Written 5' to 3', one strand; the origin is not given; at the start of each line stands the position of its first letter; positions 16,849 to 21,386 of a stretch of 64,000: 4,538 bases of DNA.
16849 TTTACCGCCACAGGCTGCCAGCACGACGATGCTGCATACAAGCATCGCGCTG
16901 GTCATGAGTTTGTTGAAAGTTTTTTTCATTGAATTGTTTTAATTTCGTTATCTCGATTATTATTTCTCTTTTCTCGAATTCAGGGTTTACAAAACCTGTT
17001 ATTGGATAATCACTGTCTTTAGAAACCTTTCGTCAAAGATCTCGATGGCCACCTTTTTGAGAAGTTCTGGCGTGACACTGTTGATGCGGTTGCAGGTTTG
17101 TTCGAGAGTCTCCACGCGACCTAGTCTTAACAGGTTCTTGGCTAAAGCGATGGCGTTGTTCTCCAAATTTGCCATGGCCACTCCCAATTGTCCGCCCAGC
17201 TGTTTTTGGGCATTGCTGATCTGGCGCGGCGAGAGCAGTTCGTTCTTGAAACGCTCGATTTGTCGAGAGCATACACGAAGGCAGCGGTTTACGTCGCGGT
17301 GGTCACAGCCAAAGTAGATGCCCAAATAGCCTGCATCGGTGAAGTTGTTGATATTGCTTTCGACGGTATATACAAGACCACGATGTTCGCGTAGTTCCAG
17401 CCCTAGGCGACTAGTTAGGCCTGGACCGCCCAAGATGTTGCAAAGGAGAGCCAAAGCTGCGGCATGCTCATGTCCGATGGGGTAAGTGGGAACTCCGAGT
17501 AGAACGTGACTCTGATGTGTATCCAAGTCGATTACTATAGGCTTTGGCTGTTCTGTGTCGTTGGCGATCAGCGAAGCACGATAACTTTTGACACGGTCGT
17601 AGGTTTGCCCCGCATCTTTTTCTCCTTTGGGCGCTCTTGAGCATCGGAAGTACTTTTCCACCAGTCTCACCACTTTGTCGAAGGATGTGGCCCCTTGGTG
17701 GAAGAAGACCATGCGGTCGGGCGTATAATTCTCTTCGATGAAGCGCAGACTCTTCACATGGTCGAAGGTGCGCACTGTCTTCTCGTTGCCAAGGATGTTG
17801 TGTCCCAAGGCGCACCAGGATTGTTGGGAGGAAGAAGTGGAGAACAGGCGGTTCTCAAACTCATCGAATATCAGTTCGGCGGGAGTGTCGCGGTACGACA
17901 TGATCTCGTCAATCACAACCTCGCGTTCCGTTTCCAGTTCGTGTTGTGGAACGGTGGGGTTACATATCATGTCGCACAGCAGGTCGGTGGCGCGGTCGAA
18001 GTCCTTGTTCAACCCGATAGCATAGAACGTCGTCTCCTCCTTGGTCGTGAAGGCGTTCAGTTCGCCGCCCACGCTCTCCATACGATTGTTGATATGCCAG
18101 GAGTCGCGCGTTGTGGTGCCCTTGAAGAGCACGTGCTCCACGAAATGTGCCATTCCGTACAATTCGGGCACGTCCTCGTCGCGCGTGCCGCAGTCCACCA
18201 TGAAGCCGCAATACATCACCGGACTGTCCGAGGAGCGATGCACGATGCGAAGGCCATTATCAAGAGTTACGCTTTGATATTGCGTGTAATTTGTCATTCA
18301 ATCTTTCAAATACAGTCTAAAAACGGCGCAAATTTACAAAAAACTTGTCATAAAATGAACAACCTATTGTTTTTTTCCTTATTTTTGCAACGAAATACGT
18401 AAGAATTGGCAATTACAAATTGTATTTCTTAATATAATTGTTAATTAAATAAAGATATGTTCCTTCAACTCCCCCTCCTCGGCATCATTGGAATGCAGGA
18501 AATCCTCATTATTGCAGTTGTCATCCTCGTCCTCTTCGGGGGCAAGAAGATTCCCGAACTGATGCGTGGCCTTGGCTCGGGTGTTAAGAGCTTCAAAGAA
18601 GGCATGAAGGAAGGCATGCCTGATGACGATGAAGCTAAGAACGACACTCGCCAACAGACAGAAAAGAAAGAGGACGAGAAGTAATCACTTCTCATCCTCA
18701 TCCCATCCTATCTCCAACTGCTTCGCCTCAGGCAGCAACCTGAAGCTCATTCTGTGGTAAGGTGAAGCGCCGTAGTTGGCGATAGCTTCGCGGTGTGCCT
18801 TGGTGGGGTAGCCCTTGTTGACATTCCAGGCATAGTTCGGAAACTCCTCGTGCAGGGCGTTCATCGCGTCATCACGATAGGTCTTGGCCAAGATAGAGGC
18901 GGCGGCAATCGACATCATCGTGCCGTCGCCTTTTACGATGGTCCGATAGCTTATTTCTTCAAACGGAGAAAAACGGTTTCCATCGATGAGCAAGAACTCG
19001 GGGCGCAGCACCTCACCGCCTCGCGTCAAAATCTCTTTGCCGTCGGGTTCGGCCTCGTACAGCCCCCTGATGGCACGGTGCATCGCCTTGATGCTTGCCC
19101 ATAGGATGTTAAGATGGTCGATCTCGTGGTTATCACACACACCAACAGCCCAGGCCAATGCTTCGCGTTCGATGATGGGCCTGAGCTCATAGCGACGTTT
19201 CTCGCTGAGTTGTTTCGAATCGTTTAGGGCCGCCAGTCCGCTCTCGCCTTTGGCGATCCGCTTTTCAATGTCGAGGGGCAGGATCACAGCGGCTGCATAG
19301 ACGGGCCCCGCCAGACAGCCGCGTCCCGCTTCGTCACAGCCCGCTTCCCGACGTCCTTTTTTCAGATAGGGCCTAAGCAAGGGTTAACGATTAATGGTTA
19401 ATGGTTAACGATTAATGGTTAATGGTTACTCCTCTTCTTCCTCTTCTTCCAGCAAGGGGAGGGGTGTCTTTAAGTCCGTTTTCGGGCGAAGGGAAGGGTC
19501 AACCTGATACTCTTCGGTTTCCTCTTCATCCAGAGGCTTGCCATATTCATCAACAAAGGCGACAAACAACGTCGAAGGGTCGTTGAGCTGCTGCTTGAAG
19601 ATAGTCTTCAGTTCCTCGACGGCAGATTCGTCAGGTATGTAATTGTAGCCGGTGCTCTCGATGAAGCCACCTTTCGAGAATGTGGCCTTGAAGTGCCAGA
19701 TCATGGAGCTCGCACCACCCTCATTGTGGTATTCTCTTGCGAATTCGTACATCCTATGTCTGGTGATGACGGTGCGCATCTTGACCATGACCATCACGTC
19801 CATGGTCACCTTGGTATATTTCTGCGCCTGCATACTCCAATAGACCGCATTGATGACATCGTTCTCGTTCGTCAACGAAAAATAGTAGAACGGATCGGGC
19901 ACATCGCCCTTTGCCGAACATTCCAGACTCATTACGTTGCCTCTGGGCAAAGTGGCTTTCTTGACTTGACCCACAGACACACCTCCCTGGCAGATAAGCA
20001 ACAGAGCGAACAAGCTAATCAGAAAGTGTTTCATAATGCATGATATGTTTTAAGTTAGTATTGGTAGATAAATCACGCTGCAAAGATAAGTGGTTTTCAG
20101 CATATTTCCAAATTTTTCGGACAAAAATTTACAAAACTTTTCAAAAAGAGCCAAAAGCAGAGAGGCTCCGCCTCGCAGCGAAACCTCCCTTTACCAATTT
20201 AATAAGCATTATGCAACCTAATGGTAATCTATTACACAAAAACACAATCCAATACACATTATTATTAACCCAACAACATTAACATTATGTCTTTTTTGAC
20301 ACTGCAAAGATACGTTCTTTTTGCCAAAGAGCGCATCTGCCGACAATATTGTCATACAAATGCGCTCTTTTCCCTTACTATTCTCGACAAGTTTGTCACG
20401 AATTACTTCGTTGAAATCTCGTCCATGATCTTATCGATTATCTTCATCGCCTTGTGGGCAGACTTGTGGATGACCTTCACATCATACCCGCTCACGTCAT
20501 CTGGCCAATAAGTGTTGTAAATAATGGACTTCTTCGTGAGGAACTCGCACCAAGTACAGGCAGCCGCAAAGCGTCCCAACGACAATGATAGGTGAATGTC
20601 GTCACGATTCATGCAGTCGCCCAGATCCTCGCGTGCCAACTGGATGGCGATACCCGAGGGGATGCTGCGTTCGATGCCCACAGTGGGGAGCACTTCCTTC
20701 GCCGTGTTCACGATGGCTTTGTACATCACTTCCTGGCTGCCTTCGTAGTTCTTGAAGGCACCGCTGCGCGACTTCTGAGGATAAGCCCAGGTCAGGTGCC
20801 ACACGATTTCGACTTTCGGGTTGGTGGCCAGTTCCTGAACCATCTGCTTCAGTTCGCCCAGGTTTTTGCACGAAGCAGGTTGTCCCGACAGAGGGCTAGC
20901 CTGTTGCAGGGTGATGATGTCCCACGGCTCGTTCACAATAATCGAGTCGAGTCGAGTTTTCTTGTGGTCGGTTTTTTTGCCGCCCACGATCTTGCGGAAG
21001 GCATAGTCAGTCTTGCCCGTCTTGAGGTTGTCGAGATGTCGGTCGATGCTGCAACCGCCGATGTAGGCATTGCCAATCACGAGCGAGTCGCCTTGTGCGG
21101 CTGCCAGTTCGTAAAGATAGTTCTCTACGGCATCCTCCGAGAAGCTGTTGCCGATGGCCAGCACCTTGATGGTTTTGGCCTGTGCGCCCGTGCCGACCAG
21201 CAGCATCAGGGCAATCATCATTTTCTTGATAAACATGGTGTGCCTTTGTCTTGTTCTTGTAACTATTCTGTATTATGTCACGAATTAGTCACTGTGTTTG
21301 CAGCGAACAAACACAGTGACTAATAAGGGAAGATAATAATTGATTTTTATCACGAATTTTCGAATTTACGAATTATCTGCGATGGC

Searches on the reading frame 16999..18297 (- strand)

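Call 24: search_protein_families(library=pfam, proteins=[window:16999-18297:-], max_evalue=0.001)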
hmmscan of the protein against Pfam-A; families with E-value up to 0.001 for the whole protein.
window:16999-18297:- (432 aa): 2 families
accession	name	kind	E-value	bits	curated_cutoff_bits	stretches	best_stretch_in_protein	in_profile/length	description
PF05193.26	Peptidase_M16_C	-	1.2e-31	110.4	23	1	184-367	8-181/181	Peptidase M16 inactive domain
PF00675.25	Peptidase_M16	-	1.9e-27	96.4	22.3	1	21-153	5-137/149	Insulinase (Peptidase family M16)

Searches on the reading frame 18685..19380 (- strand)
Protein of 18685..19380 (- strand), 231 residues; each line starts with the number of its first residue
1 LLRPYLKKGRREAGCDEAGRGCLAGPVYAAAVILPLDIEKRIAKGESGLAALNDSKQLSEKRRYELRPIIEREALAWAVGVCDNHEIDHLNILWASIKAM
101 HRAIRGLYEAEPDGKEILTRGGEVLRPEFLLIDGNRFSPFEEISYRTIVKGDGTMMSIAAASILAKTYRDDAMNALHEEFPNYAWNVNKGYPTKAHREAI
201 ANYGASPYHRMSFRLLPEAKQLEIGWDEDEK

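Call 24: search_protein_families(library=pfam, proteins=[window:18685-19380:-], max_evalue=0.001)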
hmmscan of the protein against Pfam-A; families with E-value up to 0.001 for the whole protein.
window:18685-19380:- (231 aa): 1 family
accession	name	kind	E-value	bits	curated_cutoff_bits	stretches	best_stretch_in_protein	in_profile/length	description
PF01351.25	RNase_HII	-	6e-34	118.1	25.8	1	13-214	1-197/199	Ribonuclease HII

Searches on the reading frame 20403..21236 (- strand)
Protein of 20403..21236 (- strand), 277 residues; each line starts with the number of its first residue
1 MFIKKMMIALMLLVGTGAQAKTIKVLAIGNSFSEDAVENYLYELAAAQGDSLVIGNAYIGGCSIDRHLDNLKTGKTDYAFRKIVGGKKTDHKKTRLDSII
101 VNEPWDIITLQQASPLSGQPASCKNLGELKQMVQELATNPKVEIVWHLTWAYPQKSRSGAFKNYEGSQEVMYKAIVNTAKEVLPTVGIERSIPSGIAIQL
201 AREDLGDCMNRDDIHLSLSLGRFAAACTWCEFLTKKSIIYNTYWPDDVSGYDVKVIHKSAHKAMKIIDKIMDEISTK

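Call 24: search_protein_families(library=pfam, proteins=[window:20403-21236:-], max_evalue=0.001)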
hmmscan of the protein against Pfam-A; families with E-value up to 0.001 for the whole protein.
window:20403-21236:- (277 aa): 1 family
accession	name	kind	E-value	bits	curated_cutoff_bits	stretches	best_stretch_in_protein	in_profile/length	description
PF16227.11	DUF4886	-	2.4e-86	289.1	26.7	1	24-263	1-242/242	Domain of unknown function (DUF4886)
